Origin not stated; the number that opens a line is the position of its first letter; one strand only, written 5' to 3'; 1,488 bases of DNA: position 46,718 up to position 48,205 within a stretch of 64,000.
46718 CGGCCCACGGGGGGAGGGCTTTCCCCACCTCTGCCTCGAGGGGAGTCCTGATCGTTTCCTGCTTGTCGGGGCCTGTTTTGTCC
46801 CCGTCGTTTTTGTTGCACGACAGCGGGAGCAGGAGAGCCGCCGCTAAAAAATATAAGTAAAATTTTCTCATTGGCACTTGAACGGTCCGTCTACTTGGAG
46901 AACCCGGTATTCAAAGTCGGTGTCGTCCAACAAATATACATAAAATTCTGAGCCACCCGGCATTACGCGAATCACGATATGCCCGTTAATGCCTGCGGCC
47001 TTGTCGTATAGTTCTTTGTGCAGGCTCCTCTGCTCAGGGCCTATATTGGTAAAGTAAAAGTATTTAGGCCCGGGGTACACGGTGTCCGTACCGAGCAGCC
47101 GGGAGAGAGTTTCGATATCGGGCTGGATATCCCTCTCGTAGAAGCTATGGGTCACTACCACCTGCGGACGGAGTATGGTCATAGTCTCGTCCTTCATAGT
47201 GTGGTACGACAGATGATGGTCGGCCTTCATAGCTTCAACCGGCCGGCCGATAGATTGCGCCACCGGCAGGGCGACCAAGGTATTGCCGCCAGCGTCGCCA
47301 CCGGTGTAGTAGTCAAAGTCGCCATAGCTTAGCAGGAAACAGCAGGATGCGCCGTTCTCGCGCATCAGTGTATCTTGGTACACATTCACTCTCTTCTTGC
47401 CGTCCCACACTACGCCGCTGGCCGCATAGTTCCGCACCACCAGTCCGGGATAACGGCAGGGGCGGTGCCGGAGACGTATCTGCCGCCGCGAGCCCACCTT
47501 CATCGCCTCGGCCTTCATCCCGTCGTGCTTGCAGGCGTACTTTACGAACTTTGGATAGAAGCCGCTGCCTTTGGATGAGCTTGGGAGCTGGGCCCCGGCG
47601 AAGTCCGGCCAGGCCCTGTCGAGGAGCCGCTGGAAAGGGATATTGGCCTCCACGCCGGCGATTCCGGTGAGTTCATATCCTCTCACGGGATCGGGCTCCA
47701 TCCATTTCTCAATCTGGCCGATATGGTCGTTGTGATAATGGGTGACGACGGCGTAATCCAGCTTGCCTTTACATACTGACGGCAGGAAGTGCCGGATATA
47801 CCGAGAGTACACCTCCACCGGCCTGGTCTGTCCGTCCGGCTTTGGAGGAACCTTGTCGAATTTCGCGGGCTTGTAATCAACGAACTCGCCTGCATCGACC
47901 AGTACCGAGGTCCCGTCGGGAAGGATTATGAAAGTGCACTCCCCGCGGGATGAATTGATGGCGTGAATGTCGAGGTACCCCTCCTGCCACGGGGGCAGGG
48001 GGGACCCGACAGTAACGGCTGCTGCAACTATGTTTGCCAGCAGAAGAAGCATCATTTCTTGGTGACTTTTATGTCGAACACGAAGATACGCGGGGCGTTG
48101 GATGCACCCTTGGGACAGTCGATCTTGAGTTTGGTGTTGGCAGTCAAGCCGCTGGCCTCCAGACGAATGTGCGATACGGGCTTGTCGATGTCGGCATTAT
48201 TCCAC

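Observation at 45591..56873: SusC/SusD locus with trans-envelope ECF/anti-sigma control but no recognisable carbohydrate-active enzyme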

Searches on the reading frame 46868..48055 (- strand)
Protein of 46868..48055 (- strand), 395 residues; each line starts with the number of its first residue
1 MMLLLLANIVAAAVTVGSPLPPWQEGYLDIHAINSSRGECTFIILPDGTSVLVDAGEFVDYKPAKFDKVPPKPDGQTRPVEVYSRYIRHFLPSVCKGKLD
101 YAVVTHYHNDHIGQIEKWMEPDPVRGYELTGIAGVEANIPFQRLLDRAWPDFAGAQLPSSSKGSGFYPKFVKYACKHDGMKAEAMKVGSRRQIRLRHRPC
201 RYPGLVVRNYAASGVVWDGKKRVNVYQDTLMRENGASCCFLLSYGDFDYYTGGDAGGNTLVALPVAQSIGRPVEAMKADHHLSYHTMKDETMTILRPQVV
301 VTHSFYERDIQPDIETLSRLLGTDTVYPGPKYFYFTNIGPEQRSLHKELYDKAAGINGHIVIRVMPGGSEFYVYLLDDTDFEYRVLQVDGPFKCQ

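Call 3: search_protein_families(library=pfam, proteins=[window:46868-48055:-], max_evalue=0.01)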
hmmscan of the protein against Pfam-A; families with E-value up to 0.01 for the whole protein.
window:46868-48055:- (395 aa): 1 family
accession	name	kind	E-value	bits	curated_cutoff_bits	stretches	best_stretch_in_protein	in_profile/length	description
PF00753.33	Lactamase_B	-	8e-06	26.4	22.7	1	43-127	11-72/196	Metallo-beta-lactamase superfamily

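Call 6: search_protein_families(library=ncbifam, proteins=[window:46868-48055:-], max_evalue=0.01)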
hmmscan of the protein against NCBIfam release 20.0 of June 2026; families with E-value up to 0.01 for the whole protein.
window:46868-48055:- (395 aa): 2 families
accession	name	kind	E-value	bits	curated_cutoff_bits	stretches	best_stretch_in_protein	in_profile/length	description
NF041809.1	Avs1a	equivalog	0.0032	16.3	420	0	227-328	245-349/387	AVAST type 1 anti-phage system MBL fold metallo-hydrolase Avs1a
NF058524.1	6A-MBL_enzyme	equivalog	0.0093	15.1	220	0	38-127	7-85/346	anti-phage 6A-MBL system MBL-fold protein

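Call 7: search_solved_structures(query=window:46868-48055:-, max_evalue=10, show_alignments=2)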
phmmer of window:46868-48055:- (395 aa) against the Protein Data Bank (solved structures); distinct sequences matched with E-value up to 10: 8.
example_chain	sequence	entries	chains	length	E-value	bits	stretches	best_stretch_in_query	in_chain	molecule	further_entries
1wra_A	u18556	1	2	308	1.9e-07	33.4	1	30-125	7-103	Teichoic acid phosphorylcholine esterase/choline binding protein E (cbpE)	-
2bib_A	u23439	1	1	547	5.7e-07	31.8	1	29-125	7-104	TEICHOIC ACID PHOSPHORYLCHOLINE ESTERASE/ CHOLINE BINDING PROTEIN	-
12qj_A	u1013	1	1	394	6.7e-07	31.6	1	30-125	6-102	Choline binding protein E CbpE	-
8u8h_A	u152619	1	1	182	0.12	14.3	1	63-117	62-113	Flightin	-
3x2y_A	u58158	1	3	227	0.99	11.2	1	98-134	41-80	UPF0173 metal-dependent hydrolase TM_1162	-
3x2z_A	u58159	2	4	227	1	11.2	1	98-134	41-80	UPF0173 metal-dependent hydrolase TM_1162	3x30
4wjs_A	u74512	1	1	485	1.3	10.9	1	340-380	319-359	Rsa4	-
8pv1_Ch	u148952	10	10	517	1.4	10.8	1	340-380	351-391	Ribosome assembly protein 4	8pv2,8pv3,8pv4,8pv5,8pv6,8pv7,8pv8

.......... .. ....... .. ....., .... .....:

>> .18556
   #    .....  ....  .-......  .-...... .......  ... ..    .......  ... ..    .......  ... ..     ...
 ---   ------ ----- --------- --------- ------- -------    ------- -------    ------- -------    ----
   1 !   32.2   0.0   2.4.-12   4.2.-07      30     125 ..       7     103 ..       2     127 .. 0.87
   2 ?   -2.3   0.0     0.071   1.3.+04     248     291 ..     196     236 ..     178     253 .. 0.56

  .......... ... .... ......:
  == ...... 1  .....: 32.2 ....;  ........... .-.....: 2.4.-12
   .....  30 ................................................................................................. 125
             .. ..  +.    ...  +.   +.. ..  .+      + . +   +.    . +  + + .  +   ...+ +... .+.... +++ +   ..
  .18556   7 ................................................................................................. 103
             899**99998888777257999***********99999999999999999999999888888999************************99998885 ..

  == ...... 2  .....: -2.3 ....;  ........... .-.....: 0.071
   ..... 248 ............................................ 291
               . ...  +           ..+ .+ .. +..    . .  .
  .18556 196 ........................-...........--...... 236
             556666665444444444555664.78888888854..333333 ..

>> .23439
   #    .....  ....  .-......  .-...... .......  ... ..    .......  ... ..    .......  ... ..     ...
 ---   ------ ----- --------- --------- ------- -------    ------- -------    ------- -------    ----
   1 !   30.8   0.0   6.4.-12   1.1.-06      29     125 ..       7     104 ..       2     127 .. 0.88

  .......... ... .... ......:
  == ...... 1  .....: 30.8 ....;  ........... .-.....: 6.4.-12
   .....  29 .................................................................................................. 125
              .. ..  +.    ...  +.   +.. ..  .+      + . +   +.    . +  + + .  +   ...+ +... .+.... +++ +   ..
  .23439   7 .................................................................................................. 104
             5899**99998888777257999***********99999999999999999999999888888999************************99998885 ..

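Call 10: find_encoding_contigs(protein=window:46868-48055:-, flank=10000, max_places=6)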
Protein window:46868-48055:- (395 aa): 7 contigs read that carry it; 6 places shown.
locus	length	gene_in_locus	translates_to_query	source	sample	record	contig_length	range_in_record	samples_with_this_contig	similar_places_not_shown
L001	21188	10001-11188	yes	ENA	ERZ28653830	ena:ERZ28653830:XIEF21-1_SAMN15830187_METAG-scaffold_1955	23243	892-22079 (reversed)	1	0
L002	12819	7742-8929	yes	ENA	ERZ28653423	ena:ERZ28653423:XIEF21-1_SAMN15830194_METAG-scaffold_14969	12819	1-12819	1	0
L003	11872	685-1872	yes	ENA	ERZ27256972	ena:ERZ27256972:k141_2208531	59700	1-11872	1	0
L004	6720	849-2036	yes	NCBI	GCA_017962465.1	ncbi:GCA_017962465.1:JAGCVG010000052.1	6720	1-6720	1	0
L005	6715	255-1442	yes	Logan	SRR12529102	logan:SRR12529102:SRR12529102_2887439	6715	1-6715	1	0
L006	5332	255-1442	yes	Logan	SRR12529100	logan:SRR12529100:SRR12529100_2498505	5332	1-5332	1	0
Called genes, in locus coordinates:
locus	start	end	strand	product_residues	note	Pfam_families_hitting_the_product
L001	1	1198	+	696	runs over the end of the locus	-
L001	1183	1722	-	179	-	PF07638:Sigma70_ECF (faint), PF04542:Sigma70_r2 (weak), PF08281:Sigma70_r4_2, PF04545:Sigma70_r4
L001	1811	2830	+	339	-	PF04773:FecR, PF16344:FecR_C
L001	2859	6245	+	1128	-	PF07660:STN, PF13620:CarboxypepD_reg, PF13715:CarbopepD_reg_2, PF07715:Plug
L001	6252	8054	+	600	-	PF14322:SusD-like_3, PF07980:SusD_RagB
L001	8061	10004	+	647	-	-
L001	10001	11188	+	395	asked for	PF00753:Lactamase_B (faint)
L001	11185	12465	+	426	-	-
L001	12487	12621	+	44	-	-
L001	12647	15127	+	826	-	-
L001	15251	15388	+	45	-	-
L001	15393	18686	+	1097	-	-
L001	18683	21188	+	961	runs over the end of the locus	-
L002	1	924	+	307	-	?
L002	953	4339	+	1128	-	PF07660:STN, PF13620:CarboxypepD_reg, PF13715:CarbopepD_reg_2, PF07715:Plug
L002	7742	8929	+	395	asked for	PF00753:Lactamase_B (faint)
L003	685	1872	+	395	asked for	PF00753:Lactamase_B (faint)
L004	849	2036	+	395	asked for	PF00753:Lactamase_B (faint)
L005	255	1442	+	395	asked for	PF00753:Lactamase_B (faint)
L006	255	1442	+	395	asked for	PF00753:Lactamase_B (faint)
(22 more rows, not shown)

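Call 11: find_homologous_proteins(query=window:46868-48055:-, max_evalue=0.001)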
Query window:46868-48055:- (395 aa): 348 proteins with E <= 0.001 among 4473 candidates; the best 120 are listed.
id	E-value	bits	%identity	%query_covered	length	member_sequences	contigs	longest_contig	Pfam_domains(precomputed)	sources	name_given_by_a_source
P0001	7.2e-273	922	98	100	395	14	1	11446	PF00753.34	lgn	-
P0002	2.5e-236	802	84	99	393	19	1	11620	PF00753.34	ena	-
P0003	3.5e-218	742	79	99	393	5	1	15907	-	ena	-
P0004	7.6e-196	669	69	100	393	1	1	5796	-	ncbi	-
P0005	3.4e-188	644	68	96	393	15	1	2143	-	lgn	-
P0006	5.9e-187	639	68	99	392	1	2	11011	-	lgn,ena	-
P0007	6.5e-185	633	67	96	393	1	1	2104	-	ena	-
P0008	5.1e-184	630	66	100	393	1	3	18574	-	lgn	-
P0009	1.2e-182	625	67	100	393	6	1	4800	-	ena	-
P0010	3.6e-181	620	66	100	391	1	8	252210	-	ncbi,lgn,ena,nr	ncbi:MAG: MBL fold metallo-hydrolase [Bacteroidales bacterium]|nr:MBL fold metallo-hydrolase [Bacter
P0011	7.1e-181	619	66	99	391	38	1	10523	-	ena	-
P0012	3.8e-178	610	65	100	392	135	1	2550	-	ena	-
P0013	4.2e-172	591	64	100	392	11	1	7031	-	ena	-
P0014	7.9e-170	583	64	100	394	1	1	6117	-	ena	-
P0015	6.7e-166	570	62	100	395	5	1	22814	-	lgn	-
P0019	1.4e-127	444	52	99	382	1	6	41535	-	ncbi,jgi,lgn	jgi:beta-lactamase superfamily II metal-dependent hydrolase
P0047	1.7e-104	368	45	97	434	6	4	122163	-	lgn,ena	-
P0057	4.1e-100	353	45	96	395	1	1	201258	-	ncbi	-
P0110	2.9e-94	334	44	100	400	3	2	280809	PF00753.34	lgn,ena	-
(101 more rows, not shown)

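Call 13: find_encoding_contigs(protein=P0010, flank=10000, max_places=2)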
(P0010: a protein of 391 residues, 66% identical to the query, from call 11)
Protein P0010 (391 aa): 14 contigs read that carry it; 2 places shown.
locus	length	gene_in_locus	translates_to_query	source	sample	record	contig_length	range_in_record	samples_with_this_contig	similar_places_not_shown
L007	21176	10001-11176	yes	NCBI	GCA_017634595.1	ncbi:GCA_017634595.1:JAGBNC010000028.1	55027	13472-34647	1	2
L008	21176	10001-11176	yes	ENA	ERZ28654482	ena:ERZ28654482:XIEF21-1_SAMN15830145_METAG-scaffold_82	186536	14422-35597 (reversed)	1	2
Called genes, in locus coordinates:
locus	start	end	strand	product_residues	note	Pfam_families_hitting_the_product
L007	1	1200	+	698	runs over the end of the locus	PF02897:Peptidase_S9_N, PF00326:Peptidase_S9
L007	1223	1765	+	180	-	PF07638:Sigma70_ECF, PF04542:Sigma70_r2, PF04545:Sigma70_r4, PF08281:Sigma70_r4_2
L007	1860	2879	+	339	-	PF04773:FecR, PF16344:FecR_C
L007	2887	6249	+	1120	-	PF07660:STN, PF13620:CarboxypepD_reg, PF13715:CarbopepD_reg_2, PF07715:Plug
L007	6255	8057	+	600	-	PF14322:SusD-like_3, PF07980:SusD_RagB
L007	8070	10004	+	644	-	-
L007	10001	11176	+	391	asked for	-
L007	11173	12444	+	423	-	-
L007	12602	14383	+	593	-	-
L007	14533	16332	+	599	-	-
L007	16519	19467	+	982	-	-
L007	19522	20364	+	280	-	PF01145:Band_7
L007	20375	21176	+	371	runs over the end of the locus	PF00149:Metallophos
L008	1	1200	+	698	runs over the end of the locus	PF02897:Peptidase_S9_N, PF00326:Peptidase_S9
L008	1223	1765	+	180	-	PF07638:Sigma70_ECF, PF04542:Sigma70_r2, PF04545:Sigma70_r4, PF08281:Sigma70_r4_2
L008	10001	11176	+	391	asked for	-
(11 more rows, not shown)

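Call 14: find_encoding_contigs(protein=P0110, flank=10000, max_places=2)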
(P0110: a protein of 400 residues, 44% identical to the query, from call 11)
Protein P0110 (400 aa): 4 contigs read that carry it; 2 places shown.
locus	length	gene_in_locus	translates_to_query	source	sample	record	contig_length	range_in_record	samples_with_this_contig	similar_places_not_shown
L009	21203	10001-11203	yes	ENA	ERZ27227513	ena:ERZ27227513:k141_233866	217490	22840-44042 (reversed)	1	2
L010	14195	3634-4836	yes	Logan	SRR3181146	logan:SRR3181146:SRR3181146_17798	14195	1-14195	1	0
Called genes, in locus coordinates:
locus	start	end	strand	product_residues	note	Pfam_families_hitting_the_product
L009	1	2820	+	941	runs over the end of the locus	PF04760:IF2_N, PF00009:GTP_EFTU, PF01926:MMR_HSR1, PF22042:EF-G_D2, PF11987:IF-2, PF03144:GTP_EFTU_D2 (weak)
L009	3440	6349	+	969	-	PF13715:CarbopepD_reg_2 (weak), PF07715:Plug, PF00593:TonB_dep_Rec_b-barrel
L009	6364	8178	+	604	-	PF14322:SusD-like_3, PF07980:SusD_RagB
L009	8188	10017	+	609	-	-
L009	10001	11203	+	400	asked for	PF00753:Lactamase_B (weak)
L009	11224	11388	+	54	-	-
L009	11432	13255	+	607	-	-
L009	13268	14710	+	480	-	-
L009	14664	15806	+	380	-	PF03009:GDPD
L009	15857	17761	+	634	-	PF07992:Pyr_redox_2 (faint), PF01946:Thi4 (weak), PF00890:FAD_binding_2 (weak), PF12831:FAD_oxidored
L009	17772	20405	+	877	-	PF02837:Glyco_hydro_2_N, PF00703:Glyco_hydro_2, PF02836:Glyco_hydro_2_C, PF16355:DUF4982, PF11721:Malectin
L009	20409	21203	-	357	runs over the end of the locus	PF00356:LacI, PF13407:Peripla_BP_4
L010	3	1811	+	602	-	?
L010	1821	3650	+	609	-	-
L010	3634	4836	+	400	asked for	PF00753:Lactamase_B (weak)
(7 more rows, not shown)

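Call 16: find_encoding_contigs(protein=P0057, flank=10000, max_places=2)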
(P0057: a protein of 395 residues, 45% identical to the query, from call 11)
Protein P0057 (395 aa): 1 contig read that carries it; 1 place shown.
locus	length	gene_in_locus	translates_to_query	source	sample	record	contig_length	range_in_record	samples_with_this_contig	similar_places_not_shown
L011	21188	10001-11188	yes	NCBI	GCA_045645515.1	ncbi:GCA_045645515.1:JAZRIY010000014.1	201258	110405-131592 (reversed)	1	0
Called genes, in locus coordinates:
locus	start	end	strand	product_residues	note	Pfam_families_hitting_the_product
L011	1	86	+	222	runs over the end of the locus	PF00834:Ribul_P_3_epim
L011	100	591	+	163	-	PF04073:tRNA_edit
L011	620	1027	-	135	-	-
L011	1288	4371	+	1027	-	PF13620:CarboxypepD_reg, PF13715:CarbopepD_reg_2, PF07715:Plug, PF00593:TonB_dep_Rec_b-barrel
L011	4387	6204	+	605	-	PF14322:SusD-like_3, PF07980:SusD_RagB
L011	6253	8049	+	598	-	-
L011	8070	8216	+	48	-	-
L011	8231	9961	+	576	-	-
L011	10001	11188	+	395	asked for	-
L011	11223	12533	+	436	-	PF00753:Lactamase_B (faint)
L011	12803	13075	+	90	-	PF00216:Bac_DNA_binding, PF18291:HU-HIG, PF14908:HU-CCDC81_euk_1 (weak), PF18289:HU-CCDC81_euk_2 (weak)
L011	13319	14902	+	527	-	PF00575:S1 (faint), PF10150:RNase_E_G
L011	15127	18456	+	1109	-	PF17757:UvrB_inter, PF02559:CarD_TRCF_RID, PF00270:DEAD, PF04851:ResIII, PF00271:Helicase_C, PF03461:TRCF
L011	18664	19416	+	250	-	PF03309:Pan_kinase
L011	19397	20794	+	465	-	-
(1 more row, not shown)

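Call 17: find_encoding_contigs(protein=P0047, flank=10000, max_places=2)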
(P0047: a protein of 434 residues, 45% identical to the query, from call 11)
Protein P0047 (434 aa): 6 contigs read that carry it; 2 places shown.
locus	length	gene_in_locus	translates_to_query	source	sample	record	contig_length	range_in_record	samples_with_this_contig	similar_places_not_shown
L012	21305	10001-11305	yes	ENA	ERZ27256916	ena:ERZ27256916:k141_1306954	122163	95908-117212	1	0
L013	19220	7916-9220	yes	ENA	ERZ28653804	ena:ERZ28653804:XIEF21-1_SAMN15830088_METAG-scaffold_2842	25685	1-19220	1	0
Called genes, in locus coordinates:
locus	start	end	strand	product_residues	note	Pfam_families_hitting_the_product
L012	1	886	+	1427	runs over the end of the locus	PF04997:RNA_pol_Rpb1_1, PF00623:RNA_pol_Rpb1_2, PF04983:RNA_pol_Rpb1_3, PF05000:RNA_pol_Rpb1_4, PF04998:RNA_pol_Rpb1_5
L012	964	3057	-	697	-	-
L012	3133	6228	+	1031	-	PF13620:CarboxypepD_reg, PF13715:CarbopepD_reg_2, PF07715:Plug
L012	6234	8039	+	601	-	PF14322:SusD-like_3, PF07980:SusD_RagB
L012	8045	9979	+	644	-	-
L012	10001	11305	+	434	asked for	-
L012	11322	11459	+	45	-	-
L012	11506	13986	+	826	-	-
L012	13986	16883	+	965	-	-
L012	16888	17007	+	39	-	-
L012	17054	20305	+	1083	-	-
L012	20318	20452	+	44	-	-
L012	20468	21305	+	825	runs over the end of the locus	-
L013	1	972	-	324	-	?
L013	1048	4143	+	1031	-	PF13620:CarboxypepD_reg, PF13715:CarbopepD_reg_2, PF07715:Plug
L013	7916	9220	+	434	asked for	-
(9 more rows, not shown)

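Call 25: predict_structure(alignment_id=A1)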
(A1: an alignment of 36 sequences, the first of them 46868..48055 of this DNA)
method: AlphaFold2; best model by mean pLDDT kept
length: 395 residues; sequences in the alignment: 36
mean_pLDDT: 92.3   pTM: 0.93
mean pLDDT of the five models: 92.3, 92.1, 91.6, 91.6, 88.1
residues with pLDDT >= 90: 313; 70-90: 67; 50-70: 7; < 50: 8
segments of 3 or more residues with pLDDT < 50: 1-8
pLDDT, mean of each block of 10 residues (from residue 1): 48 83 97 94 99 94 76 94 98 98 94 93 96 98 95 84 87 97 98 97 97 95 91 93 98 87 97 96 91 97 84 89 88 94 90 96 98 98 97 96
secondary structure, 60 per line:
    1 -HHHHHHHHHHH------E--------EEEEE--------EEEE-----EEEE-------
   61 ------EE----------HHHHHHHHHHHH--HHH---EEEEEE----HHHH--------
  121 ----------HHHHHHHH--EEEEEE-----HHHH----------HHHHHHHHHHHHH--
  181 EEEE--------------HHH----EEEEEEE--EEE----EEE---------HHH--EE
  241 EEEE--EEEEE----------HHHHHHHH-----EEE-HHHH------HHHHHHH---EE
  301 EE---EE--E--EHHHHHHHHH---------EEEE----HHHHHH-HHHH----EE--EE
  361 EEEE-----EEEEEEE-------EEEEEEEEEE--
elements in order: H2-12 E28-32 E41-44 E50-53 H79-90 E99-104 H109-112 H131-138 E141-146 H152-155 H166-178 E181-184 E206-212 E215-217 E222-224 E239-244 E247-251 H262-269 E275-277 H279-282 H289-295 E299-302 H314-322 E332-335 H340-345 H347-350 E359-364 E370-376 E384-393

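Call 28: fold_search(model_id=the predicted structure, library=pdb)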
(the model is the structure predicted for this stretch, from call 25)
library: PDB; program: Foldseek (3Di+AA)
matches with E <= 10: 434; with E <= 0.001: 45
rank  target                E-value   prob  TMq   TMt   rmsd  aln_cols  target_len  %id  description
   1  2bib                  8.8e-14  1.00  0.49  0.38  10.2       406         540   15  Crystal structure of the complete modular teichioic acid phosphorylcholine esterase Pce (CbpE) from Streptococcus pneumo (released 2005-05-09)
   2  9ic4                  2.9e-13  1.00  0.52  0.74   5.8       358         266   19  Crystal structure of beta-lactamase-like domain of ComEC from Moorella glycerini (released 2025-10-01)
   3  1wra_A                2.1e-12  1.00  0.49  0.61   8.6       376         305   14  Crystal Structure of Phosphorylcholine Esterase Domain of the Virulence Factor Choline Binding Protein E from Streptoc (released 2005-05-31)
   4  1wra_B                2.6e-12  1.00  0.50  0.62   8.6       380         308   15  Crystal Structure of Phosphorylcholine Esterase Domain of the Virulence Factor Choline Binding Protein E from Streptoc (released 2005-05-31)
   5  2wyl_C                1.6e-08  1.00  0.42  0.53   9.2       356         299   12  Apo structure of a metallo-b-lactamase (released 2010-04-14)
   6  2wyl_A                6.3e-08  1.00  0.38  0.48   7.7       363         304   12  Apo structure of a metallo-b-lactamase (released 2010-04-14)
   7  8rc4_k                1.4e-07  1.00  0.33  0.23   9.8       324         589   12  Structure of Integrator-PP2A complex (released 2024-02-07)
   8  2wym_B                2.1e-07  1.00  0.39  0.50   9.0       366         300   12  Structure of a metallo-b-lactamase (released 2010-04-14)
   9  2wym_E                2.5e-07  1.00  0.41  0.52   9.0       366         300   11  Structure of a metallo-b-lactamase (released 2010-04-14)
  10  2p4z_B                2.7e-07  1.00  0.42  0.56   8.0       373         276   12  A Ferredoxin-like Metallo-beta-lactamase Superfamily Protein from Thermoanaerobacter tengcongensis (released 2008-03-18)
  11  2wyl_E                2.9e-07  1.00  0.41  0.51   9.3       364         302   12  Apo structure of a metallo-b-lactamase (released 2010-04-14)
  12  2wym_C                2.9e-07  1.00  0.39  0.50   7.4       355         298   13  Structure of a metallo-b-lactamase (released 2010-04-14)
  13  2wyl_D                3.0e-07  1.00  0.40  0.51   8.8       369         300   12  Apo structure of a metallo-b-lactamase (released 2010-04-14)
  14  8t1q                  3.4e-07  1.00  0.34  0.31  15.1       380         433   13  Crystal structure of human CPSF73 catalytic segment in complex with compound 1 (released 2023-11-08)
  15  3bv6_B                3.6e-07  1.00  0.39  0.42  10.5       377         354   11  Crystal structure of uncharacterized metallo protein from Vibrio cholerae with beta-lactamase like fold (released 2008-01-29)
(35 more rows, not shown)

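Call 37: find_encoding_contigs(protein=P0019, flank=10000, max_places=2)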
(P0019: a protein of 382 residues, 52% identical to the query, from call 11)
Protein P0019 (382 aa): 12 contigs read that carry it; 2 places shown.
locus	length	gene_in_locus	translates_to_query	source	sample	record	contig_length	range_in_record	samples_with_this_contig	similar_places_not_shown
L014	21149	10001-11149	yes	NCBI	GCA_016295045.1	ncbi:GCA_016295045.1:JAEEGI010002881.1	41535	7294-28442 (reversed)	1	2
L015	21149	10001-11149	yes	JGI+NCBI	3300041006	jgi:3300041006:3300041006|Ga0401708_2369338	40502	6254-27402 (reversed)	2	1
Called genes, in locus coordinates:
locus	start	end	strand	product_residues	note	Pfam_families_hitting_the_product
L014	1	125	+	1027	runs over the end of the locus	PF13620:CarboxypepD_reg, PF13715:CarbopepD_reg_2, PF07715:Plug, PF00593:TonB_dep_Rec_b-barrel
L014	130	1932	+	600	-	PF14322:SusD-like_3 (weak), PF07980:SusD_RagB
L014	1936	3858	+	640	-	-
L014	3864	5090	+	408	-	PF00753:Lactamase_B (faint)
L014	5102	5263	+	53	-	-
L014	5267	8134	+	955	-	-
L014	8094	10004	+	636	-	PF01946:Thi4 (weak), PF00890:FAD_binding_2 (weak), PF12831:FAD_oxidored, PF13450:NAD_binding_8 (weak)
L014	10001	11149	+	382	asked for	-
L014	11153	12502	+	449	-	PF13685:Fe-ADH_2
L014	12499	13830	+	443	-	PF07690:MFS_1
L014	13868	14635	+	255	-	PF00702:Hydrolase, PF13344:Hydrolase_6, PF13419:HAD_2 (weak), PF13242:Hydrolase_like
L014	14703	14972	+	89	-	-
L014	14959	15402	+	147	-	PF13470:PIN_3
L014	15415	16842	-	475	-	PF02493:MORN (faint)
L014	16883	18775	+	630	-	PF02837:Glyco_hydro_2_N, PF22666:Glyco_hydro_2_N2, PF00703:Glyco_hydro_2, PF00106:adh_short, PF13561:adh_short_C2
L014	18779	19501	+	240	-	PF17132:Glyco_hydro_106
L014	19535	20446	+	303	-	-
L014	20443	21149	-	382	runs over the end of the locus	PF02492:cobW, PF07683:CobW_C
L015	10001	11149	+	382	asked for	-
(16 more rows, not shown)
